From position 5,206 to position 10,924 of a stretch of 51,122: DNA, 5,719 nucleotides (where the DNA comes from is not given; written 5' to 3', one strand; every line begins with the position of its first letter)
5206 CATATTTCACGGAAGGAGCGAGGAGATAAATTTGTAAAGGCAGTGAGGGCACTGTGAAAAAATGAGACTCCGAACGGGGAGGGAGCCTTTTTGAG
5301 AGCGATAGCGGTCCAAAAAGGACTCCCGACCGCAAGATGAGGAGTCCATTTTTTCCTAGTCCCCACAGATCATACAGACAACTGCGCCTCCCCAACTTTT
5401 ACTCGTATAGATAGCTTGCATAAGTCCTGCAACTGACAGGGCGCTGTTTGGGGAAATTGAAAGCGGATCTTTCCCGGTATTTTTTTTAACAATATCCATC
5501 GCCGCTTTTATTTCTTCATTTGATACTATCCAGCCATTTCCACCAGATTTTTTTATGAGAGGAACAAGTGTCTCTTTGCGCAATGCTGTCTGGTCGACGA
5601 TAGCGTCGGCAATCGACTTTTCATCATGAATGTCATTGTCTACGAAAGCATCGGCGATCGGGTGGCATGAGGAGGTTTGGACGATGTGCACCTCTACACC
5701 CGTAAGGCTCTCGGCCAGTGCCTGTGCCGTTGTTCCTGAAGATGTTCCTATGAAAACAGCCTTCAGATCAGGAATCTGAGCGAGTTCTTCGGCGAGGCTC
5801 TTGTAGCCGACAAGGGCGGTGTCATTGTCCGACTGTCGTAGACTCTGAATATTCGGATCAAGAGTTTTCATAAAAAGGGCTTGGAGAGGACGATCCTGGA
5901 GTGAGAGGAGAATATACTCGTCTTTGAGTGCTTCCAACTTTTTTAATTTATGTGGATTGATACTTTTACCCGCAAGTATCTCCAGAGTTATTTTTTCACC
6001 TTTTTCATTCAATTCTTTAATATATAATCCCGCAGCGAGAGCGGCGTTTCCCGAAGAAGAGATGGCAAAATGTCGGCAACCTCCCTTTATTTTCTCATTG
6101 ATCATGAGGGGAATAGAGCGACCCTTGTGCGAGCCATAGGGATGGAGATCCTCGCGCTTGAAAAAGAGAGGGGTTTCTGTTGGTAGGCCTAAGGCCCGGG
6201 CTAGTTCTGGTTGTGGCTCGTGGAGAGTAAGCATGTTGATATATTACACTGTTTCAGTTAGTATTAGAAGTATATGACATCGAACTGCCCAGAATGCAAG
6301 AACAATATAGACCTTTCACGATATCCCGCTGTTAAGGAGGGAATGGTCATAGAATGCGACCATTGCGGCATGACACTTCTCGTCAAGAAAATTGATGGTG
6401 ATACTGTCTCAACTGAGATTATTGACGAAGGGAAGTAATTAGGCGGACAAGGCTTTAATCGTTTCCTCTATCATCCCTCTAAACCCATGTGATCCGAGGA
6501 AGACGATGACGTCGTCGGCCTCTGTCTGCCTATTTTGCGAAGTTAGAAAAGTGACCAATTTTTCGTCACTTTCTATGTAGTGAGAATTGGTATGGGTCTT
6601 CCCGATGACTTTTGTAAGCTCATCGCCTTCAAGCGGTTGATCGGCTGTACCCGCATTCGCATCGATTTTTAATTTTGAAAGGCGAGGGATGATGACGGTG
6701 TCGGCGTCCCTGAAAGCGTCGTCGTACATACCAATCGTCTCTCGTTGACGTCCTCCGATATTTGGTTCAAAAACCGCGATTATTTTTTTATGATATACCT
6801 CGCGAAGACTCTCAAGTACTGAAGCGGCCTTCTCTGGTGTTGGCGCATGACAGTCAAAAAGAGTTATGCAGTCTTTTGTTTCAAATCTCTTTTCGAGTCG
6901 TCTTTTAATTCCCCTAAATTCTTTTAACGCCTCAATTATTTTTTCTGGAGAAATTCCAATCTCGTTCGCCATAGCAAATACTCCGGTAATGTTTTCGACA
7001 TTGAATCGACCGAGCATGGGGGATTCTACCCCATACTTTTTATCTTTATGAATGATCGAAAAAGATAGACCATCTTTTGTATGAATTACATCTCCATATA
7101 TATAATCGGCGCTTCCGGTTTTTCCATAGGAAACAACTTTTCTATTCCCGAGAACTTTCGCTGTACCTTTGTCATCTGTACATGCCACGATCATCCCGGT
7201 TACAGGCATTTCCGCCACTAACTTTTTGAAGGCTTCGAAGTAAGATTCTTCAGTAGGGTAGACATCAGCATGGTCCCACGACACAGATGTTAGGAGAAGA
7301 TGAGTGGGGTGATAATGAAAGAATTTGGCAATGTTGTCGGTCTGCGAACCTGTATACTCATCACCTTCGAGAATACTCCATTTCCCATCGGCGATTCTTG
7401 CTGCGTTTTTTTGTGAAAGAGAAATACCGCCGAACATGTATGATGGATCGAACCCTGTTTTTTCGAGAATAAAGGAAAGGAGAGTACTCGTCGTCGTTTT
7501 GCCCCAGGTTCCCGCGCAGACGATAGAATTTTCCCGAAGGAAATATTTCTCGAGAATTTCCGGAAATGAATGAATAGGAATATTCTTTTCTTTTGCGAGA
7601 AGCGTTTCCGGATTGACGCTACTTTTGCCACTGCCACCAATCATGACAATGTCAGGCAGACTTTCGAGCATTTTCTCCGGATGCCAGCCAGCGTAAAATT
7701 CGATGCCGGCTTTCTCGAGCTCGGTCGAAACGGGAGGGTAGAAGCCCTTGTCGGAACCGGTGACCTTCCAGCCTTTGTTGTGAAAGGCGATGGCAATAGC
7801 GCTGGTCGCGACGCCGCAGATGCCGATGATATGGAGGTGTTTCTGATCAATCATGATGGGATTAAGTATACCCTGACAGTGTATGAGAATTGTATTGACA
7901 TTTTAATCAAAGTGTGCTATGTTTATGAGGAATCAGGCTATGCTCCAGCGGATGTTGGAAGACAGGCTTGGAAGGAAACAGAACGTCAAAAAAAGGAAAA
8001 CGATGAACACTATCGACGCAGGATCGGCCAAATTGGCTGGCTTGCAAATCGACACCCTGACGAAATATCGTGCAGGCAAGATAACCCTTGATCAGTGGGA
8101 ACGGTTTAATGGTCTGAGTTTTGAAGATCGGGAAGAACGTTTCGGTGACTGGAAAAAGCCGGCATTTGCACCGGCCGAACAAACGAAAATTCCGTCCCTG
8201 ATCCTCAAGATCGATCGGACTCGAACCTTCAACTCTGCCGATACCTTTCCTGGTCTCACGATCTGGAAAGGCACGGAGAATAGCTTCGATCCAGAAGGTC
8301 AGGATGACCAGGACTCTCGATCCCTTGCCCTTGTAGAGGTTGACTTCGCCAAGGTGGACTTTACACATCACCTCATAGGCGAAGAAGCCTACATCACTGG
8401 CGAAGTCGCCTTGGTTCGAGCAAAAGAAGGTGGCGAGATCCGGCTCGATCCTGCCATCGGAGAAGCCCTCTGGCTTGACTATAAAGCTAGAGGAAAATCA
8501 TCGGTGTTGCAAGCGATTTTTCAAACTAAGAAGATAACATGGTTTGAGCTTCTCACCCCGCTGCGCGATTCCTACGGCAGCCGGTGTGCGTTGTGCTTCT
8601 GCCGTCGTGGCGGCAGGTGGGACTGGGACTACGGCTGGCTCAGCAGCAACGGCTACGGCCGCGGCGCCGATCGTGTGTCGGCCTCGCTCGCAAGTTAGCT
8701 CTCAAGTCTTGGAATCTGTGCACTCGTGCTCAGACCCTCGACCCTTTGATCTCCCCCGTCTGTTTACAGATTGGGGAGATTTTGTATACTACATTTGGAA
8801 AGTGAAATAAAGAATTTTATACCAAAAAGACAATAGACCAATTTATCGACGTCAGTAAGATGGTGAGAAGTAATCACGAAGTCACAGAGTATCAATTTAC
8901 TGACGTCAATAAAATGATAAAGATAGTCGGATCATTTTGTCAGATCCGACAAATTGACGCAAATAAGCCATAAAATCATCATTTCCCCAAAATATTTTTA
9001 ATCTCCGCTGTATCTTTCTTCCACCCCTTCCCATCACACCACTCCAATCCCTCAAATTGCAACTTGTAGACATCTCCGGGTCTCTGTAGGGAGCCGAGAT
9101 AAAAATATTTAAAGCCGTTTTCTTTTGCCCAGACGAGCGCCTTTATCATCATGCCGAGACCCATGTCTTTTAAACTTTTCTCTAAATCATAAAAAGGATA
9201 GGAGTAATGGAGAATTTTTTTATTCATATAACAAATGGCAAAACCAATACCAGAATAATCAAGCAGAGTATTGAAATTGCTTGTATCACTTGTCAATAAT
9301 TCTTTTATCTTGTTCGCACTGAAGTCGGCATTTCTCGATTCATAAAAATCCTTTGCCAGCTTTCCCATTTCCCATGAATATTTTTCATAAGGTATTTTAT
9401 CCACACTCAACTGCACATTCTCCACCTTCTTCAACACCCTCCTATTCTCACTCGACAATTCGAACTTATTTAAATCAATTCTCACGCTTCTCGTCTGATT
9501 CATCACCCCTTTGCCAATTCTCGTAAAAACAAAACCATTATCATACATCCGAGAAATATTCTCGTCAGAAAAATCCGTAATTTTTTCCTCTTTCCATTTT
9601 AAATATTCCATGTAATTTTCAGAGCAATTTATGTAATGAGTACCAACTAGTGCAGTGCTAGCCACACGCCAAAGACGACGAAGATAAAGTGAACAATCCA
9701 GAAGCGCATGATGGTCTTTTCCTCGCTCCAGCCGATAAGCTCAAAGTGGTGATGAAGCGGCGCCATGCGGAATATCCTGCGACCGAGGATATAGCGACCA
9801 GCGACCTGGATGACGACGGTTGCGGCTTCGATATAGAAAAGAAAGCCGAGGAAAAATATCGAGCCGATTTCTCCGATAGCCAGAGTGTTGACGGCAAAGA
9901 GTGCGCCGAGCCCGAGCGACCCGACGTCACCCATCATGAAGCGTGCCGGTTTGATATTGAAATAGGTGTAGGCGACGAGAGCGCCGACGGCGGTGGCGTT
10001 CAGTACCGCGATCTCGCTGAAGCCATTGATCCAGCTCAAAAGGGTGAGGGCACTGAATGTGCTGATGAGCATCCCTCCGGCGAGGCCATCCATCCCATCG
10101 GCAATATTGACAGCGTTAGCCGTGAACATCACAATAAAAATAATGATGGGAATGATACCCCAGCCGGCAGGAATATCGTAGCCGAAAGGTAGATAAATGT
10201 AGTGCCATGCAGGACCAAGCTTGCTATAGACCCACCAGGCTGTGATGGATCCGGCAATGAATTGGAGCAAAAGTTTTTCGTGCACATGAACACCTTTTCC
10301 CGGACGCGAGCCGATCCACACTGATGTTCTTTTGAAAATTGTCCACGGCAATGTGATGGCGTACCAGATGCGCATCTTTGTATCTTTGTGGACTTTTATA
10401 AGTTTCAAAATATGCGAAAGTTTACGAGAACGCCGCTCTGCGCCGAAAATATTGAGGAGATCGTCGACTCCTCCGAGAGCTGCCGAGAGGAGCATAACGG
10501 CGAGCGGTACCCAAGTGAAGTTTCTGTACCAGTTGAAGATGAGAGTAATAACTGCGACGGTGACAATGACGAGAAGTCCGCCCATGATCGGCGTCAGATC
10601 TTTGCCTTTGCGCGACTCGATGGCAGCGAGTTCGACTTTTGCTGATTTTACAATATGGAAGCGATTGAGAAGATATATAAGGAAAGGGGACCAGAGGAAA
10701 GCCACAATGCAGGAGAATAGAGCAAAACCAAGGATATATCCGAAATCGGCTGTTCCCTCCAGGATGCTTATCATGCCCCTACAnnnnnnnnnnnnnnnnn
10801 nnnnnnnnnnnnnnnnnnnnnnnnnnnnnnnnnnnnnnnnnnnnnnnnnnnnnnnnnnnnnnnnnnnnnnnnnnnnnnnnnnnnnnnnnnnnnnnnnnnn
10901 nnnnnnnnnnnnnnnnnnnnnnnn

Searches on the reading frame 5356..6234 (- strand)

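Call 7: search_protein_families(library=pfam, proteins=[window:5356-6234:-], max_evalue=0.01)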
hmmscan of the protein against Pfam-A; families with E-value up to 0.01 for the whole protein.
window:5356-6234:- (292 aa): 1 family
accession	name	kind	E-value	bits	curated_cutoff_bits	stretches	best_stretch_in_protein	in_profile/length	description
PF00291.31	PALP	-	1.6e-29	103.6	35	1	10-291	15-295/295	Pyridoxal-phosphate dependent enzyme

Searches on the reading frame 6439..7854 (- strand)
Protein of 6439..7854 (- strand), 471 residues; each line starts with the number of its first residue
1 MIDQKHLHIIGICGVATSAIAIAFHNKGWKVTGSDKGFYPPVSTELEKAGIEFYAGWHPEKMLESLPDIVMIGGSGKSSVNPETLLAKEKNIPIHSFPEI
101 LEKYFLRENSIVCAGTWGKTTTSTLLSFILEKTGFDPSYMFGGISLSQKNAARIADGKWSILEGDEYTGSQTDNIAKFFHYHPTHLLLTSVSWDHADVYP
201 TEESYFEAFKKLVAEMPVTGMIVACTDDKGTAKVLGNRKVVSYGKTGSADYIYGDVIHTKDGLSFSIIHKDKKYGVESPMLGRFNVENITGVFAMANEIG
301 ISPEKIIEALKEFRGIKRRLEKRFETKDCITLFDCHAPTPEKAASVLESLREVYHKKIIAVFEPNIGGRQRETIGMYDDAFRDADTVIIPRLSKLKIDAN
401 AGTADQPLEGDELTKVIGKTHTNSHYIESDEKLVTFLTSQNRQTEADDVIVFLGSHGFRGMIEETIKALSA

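Call 7: search_protein_families(library=pfam, proteins=[window:6439-7854:-], max_evalue=0.01)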
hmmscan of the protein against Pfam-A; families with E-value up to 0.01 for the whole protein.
window:6439-7854:- (471 aa): 3 families
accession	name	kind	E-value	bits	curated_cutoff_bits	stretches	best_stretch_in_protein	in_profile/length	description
PF08245.18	Mur_ligase_M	-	4.1e-22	79.5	24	1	114-296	2-200/200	Mur ligase middle domain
PF01225.30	Mur_ligase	-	3e-13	50.4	21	1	6-103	1-89/95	Mur ligase family, catalytic domain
PF02875.26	Mur_ligase_C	-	1.5e-08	35.9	28.4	1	319-456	2-127/127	Mur ligase, glutamate ligase domain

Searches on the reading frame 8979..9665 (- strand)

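Call 8: search_protein_families(library=pfam, proteins=[window:8979-9665:-], max_evalue=1)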
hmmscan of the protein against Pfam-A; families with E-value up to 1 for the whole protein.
window:8979-9665:- (228 aa): 2 families
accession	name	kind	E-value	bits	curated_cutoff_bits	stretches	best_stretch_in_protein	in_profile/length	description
PF04377.21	ATE_C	-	0.00035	21.6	25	1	115-193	26-102/122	Arginine-tRNA-protein transferase, C terminus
PF06151.18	Trehalose_recp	-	0.019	14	21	1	52-179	113-241/410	Trehalose receptor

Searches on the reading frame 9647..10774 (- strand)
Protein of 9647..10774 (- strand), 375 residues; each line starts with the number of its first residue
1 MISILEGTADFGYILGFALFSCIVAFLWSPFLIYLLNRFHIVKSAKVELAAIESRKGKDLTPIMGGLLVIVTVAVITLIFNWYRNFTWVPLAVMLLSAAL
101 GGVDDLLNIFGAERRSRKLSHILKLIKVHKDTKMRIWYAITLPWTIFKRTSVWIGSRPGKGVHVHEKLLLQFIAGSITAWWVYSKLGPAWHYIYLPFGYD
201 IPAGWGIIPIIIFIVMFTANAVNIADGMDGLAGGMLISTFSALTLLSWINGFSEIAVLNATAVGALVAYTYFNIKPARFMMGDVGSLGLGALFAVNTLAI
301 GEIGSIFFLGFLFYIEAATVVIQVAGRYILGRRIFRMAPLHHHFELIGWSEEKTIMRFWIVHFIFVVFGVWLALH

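Call 8: search_protein_families(library=pfam, proteins=[window:9647-10774:-], max_evalue=1)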
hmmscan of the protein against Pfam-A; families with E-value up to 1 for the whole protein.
window:9647-10774:- (375 aa): 1 family
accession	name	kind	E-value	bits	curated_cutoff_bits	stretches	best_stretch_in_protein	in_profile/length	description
PF00953.26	Glycos_transf_4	-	6.9e-25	88.3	27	1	161-298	22-157/160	Glycosyl transferase family 4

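Call 15: search_protein_families(library=ncbifam, proteins=[window:9647-10774:-], max_evalue=0.001)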
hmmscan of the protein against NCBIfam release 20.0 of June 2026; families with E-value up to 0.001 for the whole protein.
window:9647-10774:- (375 aa): 3 families
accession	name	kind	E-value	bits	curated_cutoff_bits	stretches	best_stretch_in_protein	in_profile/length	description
TIGR00445.1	mraY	equivalog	1.2e-48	166.2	192.05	2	157-370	87-315/321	phospho-N-acetylmuramoyl-pentapeptide-transferase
NF053644.1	MraY_archaea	equivalog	2.1e-27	96.3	450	2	203-369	178-339/340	pseudomurein biosynthesis MraY family phospho-N-acetylmuramoyl-pentapeptide-transferase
TIGR02380.1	ECA_wecA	exception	9.4e-10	38.1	326.05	1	210-371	134-307/346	UDP-N-acetylglucosamine--undecaprenyl-phosphate N-acetylglucosaminephosphotransferase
